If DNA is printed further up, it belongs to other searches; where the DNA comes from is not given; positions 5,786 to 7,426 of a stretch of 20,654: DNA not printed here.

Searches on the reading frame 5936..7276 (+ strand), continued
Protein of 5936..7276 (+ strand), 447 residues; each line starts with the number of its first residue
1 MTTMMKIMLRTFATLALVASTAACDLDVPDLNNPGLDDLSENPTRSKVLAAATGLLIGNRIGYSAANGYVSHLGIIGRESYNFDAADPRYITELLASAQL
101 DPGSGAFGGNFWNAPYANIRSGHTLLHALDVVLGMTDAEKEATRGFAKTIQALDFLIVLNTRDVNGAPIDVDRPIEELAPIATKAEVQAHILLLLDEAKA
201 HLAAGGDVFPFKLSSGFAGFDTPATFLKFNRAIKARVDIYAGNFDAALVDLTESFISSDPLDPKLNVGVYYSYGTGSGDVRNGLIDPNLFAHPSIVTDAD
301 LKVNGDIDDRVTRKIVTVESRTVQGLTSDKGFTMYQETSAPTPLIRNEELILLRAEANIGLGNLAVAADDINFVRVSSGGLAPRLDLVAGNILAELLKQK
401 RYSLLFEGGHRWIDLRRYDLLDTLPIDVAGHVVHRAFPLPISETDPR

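Call 50: predict_structure(alignment_id=A2)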
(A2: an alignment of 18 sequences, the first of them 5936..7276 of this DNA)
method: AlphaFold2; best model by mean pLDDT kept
length: 447 residues; sequences in the alignment: 18
mean_pLDDT: 82.9   pTM: 0.84
mean pLDDT of the five models: 82.9, 77.0, 76.5, 75.6, 73.7
residues with pLDDT >= 90: 205; 70-90: 166; 50-70: 39; < 50: 37
segments of 3 or more residues with pLDDT < 50: 1-33
pLDDT, mean of each block of 10 residues (from residue 1): 45 41 31 63 86 70 55 85 86 89 77 76 89 94 95 86 78 71 91 97 95 86 96 96 97 92 88 63 77 91 93 92 93 79 89 98 97 95 95 95 77 90 90 85 66
secondary structure, 60 per line:
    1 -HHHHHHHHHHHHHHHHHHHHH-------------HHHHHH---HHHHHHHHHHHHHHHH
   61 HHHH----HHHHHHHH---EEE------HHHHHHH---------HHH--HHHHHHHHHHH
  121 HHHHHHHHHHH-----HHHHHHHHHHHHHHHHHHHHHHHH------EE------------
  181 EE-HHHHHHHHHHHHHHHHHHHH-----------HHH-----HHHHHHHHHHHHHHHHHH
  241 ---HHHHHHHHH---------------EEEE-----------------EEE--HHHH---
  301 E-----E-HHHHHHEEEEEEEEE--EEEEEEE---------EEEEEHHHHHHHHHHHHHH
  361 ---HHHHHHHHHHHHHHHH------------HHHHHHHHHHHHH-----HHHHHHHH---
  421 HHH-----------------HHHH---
elements in order: H2-22 H36-41 H45-64 H69-76 E80-82 H89-95 H110-131 H137-160 H184-203 H223-240 H244-252 E268-271 E289-291 H294-297 H309-314 E315-323 E326-332 E342-346 H347-360 H364-379 H392-404 H410-417 H441-444

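Call 52: search_protein_families(library=pfam, alignment_id=A4, max_evalue=0.00001)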
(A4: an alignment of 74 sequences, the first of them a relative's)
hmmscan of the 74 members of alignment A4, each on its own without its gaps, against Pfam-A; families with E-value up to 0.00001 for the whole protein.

A. member 1, L030:3928-6837:- (970 aa): 4 families
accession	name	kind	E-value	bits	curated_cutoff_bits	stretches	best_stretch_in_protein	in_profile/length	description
PF13603.12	tRNA-synt_1_2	-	1.1e-72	243.9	25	1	360-547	1-184/185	Leucyl-tRNA synthetase, editing domain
PF00133.28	tRNA-synt_1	-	6.1e-51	173.9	22.7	2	152-363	1-225/414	tRNA synthetases class I (I, L, M and V)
PF09334.17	tRNA-synt_1g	-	6.4e-28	98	20.1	1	178-320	5-144/391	tRNA synthetases class I (M)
PF08264.19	Anticodon_1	-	5.8e-18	65.6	25.1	1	811-930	4-142/148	Anticodon-binding domain of tRNA ligase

B. families by the number of members that match (of 74 scanned): 102 families (the first 25 are shown)
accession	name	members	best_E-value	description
PF00326.27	Peptidase_S9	2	2.1e-62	Prolyl oligopeptidase family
PF04389.22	Peptidase_M28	2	7.1e-42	Peptidase family M28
PF17957.7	Big_7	2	9.6e-21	Bacterial Ig domain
PF01546.33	Peptidase_M20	2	8e-15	Peptidase family M20/M25/M40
PF12867.12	DinB_2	2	4.6e-12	DinB superfamily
PF03699.18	UPF0182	1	1.5e-291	Uncharacterised protein family (UPF0182)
PF01642.28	MM_CoA_mutase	1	1.4e-227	Methylmalonyl-CoA mutase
PF02897.21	Peptidase_S9_N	1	1.1e-124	Prolyl oligopeptidase, N-terminal beta-propeller domain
PF01070.24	FMN_dh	1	3.4e-120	FMN-dependent dehydrogenase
PF06772.16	LtrA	1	2.6e-105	Bacterial low temperature requirement A protein (LtrA)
PF00012.26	HSP70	1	7.8e-103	Hsp70 protein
PF00933.27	Glyco_hydro_3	1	1.8e-76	Glycosyl hydrolase family 3 N terminal domain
PF13603.12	tRNA-synt_1_2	1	1.1e-72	Leucyl-tRNA synthetase, editing domain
PF07586.16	HXXSHH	1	2.2e-61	Protein of unknown function (DUF1552)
PF00069.31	Pkinase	1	6.3e-61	Protein kinase domain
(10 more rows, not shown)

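Call 54: fold_search(model_id=the predicted structure, library=pdb)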
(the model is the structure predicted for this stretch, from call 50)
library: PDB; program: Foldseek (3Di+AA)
matches with E <= 10: 571; with E <= 0.001: 80
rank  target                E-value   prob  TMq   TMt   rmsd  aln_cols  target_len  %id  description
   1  3jq1_A                1.6e-10  1.00  0.65  0.63   6.3       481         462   15  Crystal structure of SusD superfamily protein (YP_001297730.1) from Bacteroides vulgatus ATCC 8482 at 1.55 A resolutio (released 2009-09-22)
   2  3jq1_B                2.6e-10  1.00  0.65  0.63   6.3       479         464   14  Crystal structure of SusD superfamily protein (YP_001297730.1) from Bacteroides vulgatus ATCC 8482 at 1.55 A resolutio (released 2009-09-22)
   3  3i4g                  1.8e-09  1.00  0.64  0.57   5.6       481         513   13  CRYSTAL STRUCTURE OF A SUSD-LIKE CARBOHYDRATE BINDING PROTEIN (BF0978) FROM BACTEROIDES FRAGILIS NCTC 9343 AT 1.35 A RES (released 2009-07-21)
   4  6gcz                  1.9e-09  1.00  0.60  0.58   7.0       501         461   17  Laminarin binding SusD-like protein (released 2018-10-17)
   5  3qnk_B                3.4e-09  1.00  0.59  0.52   9.2       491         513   15  Crystal structure of a SusD-like protein (BF3747) from Bacteroides fragilis NCTC 9343 at 2.70 A resolution (released 2011-03-09)
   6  8ypt_A                4.1e-09  1.00  0.61  0.64   6.3       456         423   15  Cryo-EM structure of BfUbb-ButCD complex (released 2024-09-25)
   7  3qnk_C                5.1e-09  1.00  0.63  0.56   5.8       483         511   14  Crystal structure of a SusD-like protein (BF3747) from Bacteroides fragilis NCTC 9343 at 2.70 A resolution (released 2011-03-09)
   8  3snx_A                5.3e-09  1.00  0.59  0.59   5.3       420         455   16  Crystal structure of a PUTATIVE SUSD-LIKE CARBOHYDRATE BINDING PROTEIN (BT_1439) from BACTEROIDES THETAIOTAOMICRON VPI (released 2011-07-20)
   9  6sln_C                6.1e-09  1.00  0.56  0.53   8.3       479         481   14  Structure of the RagAB peptide transporter (released 2020-05-20)
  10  3myv_A                7.3e-09  1.00  0.57  0.57   5.7       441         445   16  Crystal structure of a SusD superfamily protein (BVU_0732) from Bacteroides vulgatus ATCC 8482 at 1.80 A resolution (released 2010-06-02)
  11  4l7t                  7.7e-09  1.00  0.66  0.60   8.0       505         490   15  B. fragilis NanU (released 2014-01-01)
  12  3qnk_A                8.4e-09  1.00  0.63  0.55   6.0       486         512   15  Crystal structure of a SusD-like protein (BF3747) from Bacteroides fragilis NCTC 9343 at 2.70 A resolution (released 2011-03-09)
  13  3qnk_D                8.8e-09  1.00  0.61  0.54   6.3       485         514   14  Crystal structure of a SusD-like protein (BF3747) from Bacteroides fragilis NCTC 9343 at 2.70 A resolution (released 2011-03-09)
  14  5cx8_A                1.1e-08  1.00  0.54  0.52   9.2       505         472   14  Structure of RagB, a major immunodominant virulence factor of Porphyromonas gingivalis. (released 2015-10-21)
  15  3mcx                  1.1e-08  1.00  0.62  0.61   5.9       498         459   16  Crystal structure of SusD superfamily protein (BT_2365) from BACTEROIDES THETAIOTAOMICRON VPI-5482 at 1.49 A resolution (released 2010-05-19)
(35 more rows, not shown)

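Call 76: search_protein_families(library=pfam, alignment_id=A5, max_evalue=0.00001)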
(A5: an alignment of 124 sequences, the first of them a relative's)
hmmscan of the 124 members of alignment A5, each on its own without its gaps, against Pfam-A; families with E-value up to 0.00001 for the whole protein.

A. member 1, L026:13301-15808:- (836 aa): 1 family
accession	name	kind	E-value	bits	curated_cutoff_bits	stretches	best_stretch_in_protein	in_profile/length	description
PF16962.11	ABC_export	-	2.1e-09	36.9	29.7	1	269-654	5-391/531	Putative ABC exporter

B. families by the number of members that match (of 124 scanned): 191 families (the first 25 are shown)
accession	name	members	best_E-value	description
PF00571.33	CBS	2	1.9e-29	CBS domain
PF04539.22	Sigma70_r3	2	7e-26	Sigma-70 region 3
PF04542.20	Sigma70_r2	2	6.1e-23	Sigma-70 region 2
PF04545.22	Sigma70_r4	2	1.6e-22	Sigma-70, region 4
PF00753.33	Lactamase_B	2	1.6e-15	Metallo-beta-lactamase superfamily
PF00583.31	Acetyltransf_1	2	2.4e-11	Acetyltransferase (GNAT) family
PF13508.13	Acetyltransf_7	2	3.9e-09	Acetyltransferase (GNAT) domain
PF13527.13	Acetyltransf_9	2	5.7e-08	Acetyltransferase (GNAT) domain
PF13673.13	Acetyltransf_10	2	3.8e-07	Acetyltransferase (GNAT) domain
PF08242.18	Methyltransf_12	2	2.5e-06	Methyltransferase domain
PF04734.18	Ceramidase_alk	1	2.1e-175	Neutral/alkaline non-lysosomal ceramidase, N-terminal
PF01019.26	G_glu_transpept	1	2.3e-110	Gamma-glutamyltranspeptidase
PF00375.23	SDF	1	9.3e-108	Sodium:dicarboxylate symporter family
PF07505.17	DUF5131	1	1.4e-96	Protein of unknown function (DUF5131)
PF25390.1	WD40_RLD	1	3.6e-95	RCC1-like domain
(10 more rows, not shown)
